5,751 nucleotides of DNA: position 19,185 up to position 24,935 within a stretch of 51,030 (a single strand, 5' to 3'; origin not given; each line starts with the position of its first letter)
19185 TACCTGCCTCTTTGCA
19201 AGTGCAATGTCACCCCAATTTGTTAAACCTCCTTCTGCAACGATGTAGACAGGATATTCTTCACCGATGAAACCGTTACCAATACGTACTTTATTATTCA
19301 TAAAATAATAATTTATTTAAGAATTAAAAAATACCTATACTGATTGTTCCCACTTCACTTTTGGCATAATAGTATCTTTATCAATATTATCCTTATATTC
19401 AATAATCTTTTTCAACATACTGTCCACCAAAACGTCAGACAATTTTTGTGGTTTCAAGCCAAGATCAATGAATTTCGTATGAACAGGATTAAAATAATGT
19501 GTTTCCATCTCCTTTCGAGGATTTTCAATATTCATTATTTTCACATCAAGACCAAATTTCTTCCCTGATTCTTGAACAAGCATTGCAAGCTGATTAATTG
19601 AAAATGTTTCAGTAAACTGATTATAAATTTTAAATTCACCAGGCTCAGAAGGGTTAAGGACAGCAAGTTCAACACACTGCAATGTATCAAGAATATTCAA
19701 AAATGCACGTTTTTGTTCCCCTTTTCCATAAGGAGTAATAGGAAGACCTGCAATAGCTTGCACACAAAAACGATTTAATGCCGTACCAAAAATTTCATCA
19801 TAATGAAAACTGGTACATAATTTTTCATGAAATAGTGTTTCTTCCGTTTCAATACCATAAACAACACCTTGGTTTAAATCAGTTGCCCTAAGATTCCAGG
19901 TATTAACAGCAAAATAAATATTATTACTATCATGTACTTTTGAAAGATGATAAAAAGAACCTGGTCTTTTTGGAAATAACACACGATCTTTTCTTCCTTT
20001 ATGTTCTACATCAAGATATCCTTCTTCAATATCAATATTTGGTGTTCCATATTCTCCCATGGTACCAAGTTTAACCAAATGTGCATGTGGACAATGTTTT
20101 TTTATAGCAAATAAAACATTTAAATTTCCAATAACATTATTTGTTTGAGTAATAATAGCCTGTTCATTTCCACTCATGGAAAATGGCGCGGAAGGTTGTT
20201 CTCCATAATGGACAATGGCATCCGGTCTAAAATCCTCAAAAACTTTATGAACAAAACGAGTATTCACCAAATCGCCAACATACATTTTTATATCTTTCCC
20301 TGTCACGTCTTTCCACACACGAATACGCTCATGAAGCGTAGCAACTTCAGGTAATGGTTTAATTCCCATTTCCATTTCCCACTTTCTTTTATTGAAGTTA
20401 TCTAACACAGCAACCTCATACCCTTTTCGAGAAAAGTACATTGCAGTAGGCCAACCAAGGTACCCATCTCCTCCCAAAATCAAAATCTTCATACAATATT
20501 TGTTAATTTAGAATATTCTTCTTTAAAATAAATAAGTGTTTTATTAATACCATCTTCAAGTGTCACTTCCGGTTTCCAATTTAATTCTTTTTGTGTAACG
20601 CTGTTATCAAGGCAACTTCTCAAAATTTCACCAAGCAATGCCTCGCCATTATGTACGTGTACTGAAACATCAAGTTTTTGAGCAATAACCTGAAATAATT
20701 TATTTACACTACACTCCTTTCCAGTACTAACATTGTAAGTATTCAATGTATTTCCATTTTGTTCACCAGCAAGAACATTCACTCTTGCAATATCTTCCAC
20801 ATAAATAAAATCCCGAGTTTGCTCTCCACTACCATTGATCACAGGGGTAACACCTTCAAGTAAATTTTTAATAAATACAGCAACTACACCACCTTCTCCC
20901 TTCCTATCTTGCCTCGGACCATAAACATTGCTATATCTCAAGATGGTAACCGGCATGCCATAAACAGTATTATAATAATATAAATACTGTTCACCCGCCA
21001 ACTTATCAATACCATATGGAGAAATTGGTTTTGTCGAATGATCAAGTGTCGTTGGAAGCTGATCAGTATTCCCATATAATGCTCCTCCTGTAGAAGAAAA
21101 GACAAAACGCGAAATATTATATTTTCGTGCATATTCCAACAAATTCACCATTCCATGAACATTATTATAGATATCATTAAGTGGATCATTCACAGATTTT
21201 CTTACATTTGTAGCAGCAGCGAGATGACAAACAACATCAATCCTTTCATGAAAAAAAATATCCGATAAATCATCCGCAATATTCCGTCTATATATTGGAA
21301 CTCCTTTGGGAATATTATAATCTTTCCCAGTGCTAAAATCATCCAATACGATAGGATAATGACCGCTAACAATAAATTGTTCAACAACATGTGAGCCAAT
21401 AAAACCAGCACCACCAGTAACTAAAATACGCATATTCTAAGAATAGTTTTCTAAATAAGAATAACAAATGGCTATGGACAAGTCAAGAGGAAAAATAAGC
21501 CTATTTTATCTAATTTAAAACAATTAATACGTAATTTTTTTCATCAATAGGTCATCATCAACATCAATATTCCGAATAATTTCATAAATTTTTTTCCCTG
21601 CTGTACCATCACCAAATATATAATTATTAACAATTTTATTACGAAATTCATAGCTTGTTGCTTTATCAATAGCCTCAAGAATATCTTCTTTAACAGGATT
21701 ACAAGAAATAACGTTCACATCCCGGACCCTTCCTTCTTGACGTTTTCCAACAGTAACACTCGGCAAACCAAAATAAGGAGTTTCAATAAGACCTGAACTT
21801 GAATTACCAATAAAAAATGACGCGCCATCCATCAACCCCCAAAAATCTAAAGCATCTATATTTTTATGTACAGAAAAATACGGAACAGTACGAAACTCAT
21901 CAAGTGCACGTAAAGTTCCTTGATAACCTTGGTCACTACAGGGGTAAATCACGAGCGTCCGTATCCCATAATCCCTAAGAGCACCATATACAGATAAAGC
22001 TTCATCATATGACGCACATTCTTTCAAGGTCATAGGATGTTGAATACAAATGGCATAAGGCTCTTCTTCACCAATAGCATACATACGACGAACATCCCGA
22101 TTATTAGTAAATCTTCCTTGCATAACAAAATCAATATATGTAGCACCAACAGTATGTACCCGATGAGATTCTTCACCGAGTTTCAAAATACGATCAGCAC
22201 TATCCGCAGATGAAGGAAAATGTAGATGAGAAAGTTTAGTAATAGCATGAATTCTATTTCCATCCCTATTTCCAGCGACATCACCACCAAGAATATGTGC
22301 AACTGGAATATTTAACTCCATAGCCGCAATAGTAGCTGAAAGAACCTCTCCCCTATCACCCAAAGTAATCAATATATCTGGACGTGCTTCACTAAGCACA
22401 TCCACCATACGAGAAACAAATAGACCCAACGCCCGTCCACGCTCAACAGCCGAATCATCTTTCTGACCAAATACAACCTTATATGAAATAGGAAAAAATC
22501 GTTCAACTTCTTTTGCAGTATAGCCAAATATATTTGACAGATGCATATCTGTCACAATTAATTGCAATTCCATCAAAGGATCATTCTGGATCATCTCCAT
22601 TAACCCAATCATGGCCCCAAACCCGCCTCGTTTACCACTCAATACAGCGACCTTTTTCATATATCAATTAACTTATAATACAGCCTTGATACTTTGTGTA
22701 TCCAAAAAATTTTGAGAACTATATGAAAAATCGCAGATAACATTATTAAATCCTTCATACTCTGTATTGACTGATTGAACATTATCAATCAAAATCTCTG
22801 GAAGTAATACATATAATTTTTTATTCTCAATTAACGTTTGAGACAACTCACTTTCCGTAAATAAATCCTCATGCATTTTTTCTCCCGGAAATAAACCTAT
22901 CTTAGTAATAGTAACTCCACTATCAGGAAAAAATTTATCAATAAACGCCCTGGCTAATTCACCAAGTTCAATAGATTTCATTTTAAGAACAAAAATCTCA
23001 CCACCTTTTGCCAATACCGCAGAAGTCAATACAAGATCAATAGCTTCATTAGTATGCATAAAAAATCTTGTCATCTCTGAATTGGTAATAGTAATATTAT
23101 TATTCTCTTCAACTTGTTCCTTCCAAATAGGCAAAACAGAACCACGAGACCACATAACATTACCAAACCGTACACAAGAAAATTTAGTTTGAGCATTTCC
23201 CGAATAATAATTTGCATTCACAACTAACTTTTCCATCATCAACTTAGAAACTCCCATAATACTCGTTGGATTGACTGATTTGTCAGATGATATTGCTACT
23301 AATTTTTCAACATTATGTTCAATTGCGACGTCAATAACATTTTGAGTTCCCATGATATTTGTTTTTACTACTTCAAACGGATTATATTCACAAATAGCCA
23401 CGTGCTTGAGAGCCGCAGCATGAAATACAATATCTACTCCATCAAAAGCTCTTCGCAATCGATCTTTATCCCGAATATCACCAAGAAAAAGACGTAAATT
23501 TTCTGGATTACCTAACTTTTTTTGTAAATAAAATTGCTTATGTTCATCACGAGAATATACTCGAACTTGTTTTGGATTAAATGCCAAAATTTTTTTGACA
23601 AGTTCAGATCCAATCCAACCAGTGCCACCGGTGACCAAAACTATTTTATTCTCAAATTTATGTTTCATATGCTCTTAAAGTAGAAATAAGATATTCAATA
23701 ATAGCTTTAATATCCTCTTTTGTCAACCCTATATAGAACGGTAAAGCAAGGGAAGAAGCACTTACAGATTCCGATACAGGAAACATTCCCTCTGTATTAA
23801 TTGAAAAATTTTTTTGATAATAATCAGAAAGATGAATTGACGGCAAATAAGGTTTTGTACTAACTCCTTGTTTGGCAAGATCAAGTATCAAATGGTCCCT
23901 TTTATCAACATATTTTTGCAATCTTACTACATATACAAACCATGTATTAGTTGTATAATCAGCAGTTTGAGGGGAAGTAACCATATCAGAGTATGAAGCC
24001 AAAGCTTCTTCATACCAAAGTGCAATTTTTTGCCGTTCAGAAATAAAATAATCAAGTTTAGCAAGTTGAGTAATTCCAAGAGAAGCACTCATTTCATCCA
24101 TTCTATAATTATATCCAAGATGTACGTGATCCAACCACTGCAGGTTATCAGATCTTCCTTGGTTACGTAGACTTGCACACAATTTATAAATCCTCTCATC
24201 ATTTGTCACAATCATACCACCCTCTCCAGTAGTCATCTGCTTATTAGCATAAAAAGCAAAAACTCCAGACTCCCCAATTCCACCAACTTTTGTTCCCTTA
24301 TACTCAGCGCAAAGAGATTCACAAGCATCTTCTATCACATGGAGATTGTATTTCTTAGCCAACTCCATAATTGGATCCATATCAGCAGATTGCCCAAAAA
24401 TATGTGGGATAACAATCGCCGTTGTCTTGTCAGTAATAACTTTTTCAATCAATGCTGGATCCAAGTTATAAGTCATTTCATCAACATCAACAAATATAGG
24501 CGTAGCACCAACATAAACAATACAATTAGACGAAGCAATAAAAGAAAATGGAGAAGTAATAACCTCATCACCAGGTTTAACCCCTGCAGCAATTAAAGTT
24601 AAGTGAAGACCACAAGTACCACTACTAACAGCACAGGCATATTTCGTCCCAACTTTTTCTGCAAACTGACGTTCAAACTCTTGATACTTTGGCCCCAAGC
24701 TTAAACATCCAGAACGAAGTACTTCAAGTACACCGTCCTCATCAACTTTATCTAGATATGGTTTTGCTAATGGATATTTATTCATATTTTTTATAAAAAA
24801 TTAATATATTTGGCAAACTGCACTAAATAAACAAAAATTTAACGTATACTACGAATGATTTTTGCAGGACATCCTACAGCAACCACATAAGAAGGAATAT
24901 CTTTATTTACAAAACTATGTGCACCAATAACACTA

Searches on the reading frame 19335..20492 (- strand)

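Call 59: search_protein_families(library=pfam, proteins=[window:19335-20492:-], max_evalue=0.0001)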
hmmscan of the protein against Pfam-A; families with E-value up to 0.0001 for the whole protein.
window:19335-20492:- (385 aa): 2 families
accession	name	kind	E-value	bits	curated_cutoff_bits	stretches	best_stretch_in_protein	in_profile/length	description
PF01370.27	Epimerase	-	6.3e-20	72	20.9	1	3-291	1-238/240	NAD dependent epimerase/dehydratase family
PF16363.11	GDP_Man_Dehyd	-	2.8e-13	50.5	27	1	4-313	1-270/332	GDP-mannose 4,6 dehydratase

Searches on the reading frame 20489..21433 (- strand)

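Call 59: search_protein_families(library=pfam, proteins=[window:20489-21433:-], max_evalue=0.0001)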
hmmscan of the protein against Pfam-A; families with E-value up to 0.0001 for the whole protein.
window:20489-21433:- (314 aa): 7 families
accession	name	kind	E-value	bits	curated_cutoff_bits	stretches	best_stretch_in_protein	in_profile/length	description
PF01370.27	Epimerase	-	2.2e-59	201.2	20.9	1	3-235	1-239/240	NAD dependent epimerase/dehydratase family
PF16363.11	GDP_Man_Dehyd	-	4.3e-50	171.5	27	1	4-299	1-332/332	GDP-mannose 4,6 dehydratase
PF02719.21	Polysacc_synt_2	-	1.4e-17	64.3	20.2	1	3-256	1-249/293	Polysaccharide biosynthesis protein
PF01073.25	3Beta_HSD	-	5.2e-16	58.9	22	1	4-224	1-230/280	3-beta hydroxysteroid dehydrogenase/isomerase family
PF04321.23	RmlD_sub_bind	-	3.3e-15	56.4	27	1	1-257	1-234/287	RmlD substrate binding domain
PF07993.18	NAD_binding_4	-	3.9e-13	49.6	20.1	1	63-213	87-252/258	Male sterility protein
PF13460.12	NAD_binding_10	-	3.8e-06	27.3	27.2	1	7-169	1-145/184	NAD(P)H-binding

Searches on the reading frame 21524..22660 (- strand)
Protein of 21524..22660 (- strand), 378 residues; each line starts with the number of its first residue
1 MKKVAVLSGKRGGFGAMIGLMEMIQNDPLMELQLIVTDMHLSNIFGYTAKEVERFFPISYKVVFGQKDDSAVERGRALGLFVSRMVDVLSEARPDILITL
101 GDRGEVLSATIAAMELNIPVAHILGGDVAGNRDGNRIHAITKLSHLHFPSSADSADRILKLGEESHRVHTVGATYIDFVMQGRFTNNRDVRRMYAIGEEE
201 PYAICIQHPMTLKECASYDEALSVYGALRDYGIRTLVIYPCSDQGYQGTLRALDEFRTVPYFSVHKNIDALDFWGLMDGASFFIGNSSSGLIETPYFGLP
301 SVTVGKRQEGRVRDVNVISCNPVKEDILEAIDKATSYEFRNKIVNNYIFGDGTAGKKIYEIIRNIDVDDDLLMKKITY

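Call 59: search_protein_families(library=pfam, proteins=[window:21524-22660:-], max_evalue=0.0001)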
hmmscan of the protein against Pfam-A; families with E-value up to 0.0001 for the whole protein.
window:21524-22660:- (378 aa): 1 family
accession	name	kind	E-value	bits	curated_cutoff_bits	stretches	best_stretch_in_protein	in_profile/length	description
PF02350.25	Epimerase_2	-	8.1e-62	209.5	30.6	1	23-363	2-347/347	UDP-N-acetylglucosamine 2-epimerase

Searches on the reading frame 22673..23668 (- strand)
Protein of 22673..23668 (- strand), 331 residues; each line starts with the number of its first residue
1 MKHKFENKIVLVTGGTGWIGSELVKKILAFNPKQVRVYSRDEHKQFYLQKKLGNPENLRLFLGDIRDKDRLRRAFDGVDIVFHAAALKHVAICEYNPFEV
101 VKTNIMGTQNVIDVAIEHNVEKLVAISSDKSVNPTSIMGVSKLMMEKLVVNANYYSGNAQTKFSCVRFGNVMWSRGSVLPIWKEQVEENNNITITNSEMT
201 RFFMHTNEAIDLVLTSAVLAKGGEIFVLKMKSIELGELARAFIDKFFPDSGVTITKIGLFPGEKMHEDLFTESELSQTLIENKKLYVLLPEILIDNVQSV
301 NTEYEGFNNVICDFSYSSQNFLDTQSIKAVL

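Call 59: search_protein_families(library=pfam, proteins=[window:22673-23668:-], max_evalue=0.0001)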
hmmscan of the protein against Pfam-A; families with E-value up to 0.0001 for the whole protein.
window:22673-23668:- (331 aa): 9 families
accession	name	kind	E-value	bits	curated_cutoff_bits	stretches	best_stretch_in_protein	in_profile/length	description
PF02719.21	Polysacc_synt_2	-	3.3e-100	335.5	20.2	1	10-279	1-283/293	Polysaccharide biosynthesis protein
PF01370.27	Epimerase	-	1.5e-26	93.8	20.9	1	10-218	1-226/240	NAD dependent epimerase/dehydratase family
PF01073.25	3Beta_HSD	-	2.5e-23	83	22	1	11-135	1-123/280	3-beta hydroxysteroid dehydrogenase/isomerase family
PF16363.11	GDP_Man_Dehyd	-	1.2e-18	68.2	27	1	11-129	1-130/332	GDP-mannose 4,6 dehydratase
PF13460.12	NAD_binding_10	-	7e-15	55.8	27.2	1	14-132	1-102/184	NAD(P)H-binding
PF04321.23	RmlD_sub_bind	-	4e-10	39.7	27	1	10-151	3-138/287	RmlD substrate binding domain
PF07993.18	NAD_binding_4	-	8.7e-10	38.6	20.1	1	12-141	1-149/258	Male sterility protein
PF05368.20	NmrA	-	6.1e-09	36.3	27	1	7-120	2-99/298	NmrA-like family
PF00106.31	adh_short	-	2.3e-05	24.4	26.6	1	8-135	1-143/195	short chain dehydrogenase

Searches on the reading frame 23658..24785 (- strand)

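Call 59: search_protein_families(library=pfam, proteins=[window:23658-24785:-], max_evalue=0.0001)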
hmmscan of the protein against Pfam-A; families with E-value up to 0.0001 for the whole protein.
window:23658-24785:- (375 aa): 3 families
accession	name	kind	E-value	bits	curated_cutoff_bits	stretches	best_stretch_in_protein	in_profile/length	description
PF01041.23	DegT_DnrJ_EryC1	-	5.2e-116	388.2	19.8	1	12-366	4-359/360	DegT/DnrJ/EryC1/StrS aminotransferase family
PF00155.27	Aminotran_1_2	-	1.6e-06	28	19.7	1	34-153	44-185/361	Aminotransferase class I and II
PF01053.26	Cys_Met_Meta_PP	-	5.4e-06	25.6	27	1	32-155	52-175/381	Cys/Met metabolism PLP-dependent enzyme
